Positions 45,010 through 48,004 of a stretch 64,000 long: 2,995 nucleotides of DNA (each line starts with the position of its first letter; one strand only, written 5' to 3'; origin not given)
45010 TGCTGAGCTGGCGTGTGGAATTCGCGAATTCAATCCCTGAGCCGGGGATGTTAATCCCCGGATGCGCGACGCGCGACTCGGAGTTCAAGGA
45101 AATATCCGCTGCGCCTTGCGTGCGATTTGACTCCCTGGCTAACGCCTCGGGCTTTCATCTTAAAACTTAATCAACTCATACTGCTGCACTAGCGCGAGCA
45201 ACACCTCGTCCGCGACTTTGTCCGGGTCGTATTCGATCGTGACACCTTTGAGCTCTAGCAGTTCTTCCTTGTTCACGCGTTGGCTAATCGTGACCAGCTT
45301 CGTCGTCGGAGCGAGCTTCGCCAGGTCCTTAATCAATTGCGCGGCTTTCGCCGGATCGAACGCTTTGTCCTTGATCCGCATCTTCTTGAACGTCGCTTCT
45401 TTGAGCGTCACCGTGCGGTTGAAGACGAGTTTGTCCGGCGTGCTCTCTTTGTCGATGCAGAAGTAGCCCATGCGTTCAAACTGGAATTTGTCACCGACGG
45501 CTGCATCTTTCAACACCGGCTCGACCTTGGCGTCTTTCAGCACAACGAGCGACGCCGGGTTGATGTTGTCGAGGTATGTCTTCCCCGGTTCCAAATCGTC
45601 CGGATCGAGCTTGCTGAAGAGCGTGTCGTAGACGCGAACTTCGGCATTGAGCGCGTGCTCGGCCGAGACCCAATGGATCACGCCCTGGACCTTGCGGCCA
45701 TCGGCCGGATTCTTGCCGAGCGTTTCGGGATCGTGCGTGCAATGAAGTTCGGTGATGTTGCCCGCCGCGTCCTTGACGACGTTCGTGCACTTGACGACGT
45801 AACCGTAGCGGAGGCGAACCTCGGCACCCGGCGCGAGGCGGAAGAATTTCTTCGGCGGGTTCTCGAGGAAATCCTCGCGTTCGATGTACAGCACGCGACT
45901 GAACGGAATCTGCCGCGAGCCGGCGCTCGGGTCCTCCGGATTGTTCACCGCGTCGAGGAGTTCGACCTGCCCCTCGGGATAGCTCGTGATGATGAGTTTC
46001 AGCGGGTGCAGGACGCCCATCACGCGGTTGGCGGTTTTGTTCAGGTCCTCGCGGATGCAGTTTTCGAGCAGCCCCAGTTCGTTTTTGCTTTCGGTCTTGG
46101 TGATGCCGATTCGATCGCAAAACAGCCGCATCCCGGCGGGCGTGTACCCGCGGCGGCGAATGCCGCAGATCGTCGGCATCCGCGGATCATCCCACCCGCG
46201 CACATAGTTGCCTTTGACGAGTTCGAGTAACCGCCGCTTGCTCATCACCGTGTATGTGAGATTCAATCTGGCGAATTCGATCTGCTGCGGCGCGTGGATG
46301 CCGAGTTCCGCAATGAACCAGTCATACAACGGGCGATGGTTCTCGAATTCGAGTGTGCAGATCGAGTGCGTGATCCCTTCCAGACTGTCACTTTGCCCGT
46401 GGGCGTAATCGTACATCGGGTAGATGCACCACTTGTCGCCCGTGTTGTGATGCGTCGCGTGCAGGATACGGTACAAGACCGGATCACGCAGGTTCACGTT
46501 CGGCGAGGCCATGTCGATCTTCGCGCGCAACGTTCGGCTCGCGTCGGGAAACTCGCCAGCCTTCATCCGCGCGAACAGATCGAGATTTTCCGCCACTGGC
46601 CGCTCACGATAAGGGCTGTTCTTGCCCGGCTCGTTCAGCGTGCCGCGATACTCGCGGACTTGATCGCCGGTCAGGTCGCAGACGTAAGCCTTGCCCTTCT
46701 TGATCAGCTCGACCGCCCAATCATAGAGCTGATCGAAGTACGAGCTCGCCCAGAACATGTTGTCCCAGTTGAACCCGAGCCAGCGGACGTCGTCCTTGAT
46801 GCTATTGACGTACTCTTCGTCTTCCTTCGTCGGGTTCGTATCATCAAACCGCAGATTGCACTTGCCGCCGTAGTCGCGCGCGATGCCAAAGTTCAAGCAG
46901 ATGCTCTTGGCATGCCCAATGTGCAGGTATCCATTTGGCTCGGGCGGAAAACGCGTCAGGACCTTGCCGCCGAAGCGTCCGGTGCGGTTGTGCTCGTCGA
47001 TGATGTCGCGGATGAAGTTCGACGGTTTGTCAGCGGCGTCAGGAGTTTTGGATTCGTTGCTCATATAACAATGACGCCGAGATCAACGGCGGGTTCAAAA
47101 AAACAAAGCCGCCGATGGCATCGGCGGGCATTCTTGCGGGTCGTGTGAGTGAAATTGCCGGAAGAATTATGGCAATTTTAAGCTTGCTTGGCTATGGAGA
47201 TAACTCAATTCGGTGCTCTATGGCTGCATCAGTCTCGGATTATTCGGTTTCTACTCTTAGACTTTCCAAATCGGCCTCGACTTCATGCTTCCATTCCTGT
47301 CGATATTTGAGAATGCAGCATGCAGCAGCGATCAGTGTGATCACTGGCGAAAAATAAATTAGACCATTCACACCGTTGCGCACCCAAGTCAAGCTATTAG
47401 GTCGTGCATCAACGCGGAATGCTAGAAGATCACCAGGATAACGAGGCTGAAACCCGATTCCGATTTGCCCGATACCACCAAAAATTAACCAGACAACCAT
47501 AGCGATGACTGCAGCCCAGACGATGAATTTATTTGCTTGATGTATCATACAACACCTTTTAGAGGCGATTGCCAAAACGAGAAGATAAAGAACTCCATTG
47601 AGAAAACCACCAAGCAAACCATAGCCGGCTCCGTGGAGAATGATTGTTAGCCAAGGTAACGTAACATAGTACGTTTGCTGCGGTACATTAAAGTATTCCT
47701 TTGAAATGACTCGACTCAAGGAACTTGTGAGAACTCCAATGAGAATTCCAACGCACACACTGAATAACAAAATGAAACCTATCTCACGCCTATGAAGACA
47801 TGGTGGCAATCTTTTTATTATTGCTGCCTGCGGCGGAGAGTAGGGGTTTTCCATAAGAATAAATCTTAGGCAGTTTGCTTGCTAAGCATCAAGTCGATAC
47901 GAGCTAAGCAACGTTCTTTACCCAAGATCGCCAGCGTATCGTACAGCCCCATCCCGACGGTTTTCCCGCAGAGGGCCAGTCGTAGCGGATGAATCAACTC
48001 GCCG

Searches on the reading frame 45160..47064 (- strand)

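Call 6: search_protein_families(library=pfam, proteins=[window:45160-47064:-], max_evalue=1)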
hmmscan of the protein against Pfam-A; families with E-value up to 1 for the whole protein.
window:45160-47064:- (634 aa): 3 families
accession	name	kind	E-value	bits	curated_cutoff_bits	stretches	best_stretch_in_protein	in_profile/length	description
PF00749.27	tRNA-synt_1c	-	7e-108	360.7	23.4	1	34-342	1-313/314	tRNA synthetases class I (E and Q), catalytic domain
PF03950.23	tRNA-synt_1c_C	-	3.6e-29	101.3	23.9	1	345-445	1-91/91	tRNA synthetases class I (E and Q), anti-codon binding domain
PF20974.2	tRNA-synt_1c_C2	-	2.7e-23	82.8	23.9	1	462-538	1-69/69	tRNA synthetases class I (E and Q), anti-codon binding domain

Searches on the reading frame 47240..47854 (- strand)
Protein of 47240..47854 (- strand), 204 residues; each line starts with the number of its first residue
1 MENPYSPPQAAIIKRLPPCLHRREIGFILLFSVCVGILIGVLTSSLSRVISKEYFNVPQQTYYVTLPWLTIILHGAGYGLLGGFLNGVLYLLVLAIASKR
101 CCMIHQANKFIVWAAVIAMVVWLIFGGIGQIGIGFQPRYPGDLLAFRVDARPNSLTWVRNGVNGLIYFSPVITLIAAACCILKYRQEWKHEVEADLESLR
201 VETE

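Call 6: search_protein_families(library=pfam, proteins=[window:47240-47854:-], max_evalue=1)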
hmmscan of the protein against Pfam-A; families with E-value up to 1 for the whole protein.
window:47240-47854:- (204 aa): 3 families
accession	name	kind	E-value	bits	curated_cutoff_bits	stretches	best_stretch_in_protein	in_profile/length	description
PF09843.14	DUF2070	-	0.24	10.1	30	1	29-146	18-106/561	Predicted membrane protein (DUF2070)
PF16038.10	TMIE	-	0.69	10.2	27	1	166-197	17-49/85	TMIE protein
PF19529.4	DUF6057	-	0.76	9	29.8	1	31-141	122-219/569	Family of unknown function (DUF6057)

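Call 25: search_protein_families(library=phrogs, proteins=[window:47240-47854:-], max_evalue=1)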
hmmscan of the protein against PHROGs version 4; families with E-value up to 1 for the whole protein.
window:47240-47854:- (204 aa): 0 families

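Call 56: find_homologous_proteins(query=window:47240-47854:-, max_evalue=0.01)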
Query window:47240-47854:- (204 aa): 1 proteins with E <= 0.01 among 796 candidates.
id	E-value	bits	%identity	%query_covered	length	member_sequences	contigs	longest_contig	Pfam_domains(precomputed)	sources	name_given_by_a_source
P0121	1.6e-133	461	100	100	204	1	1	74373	-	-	-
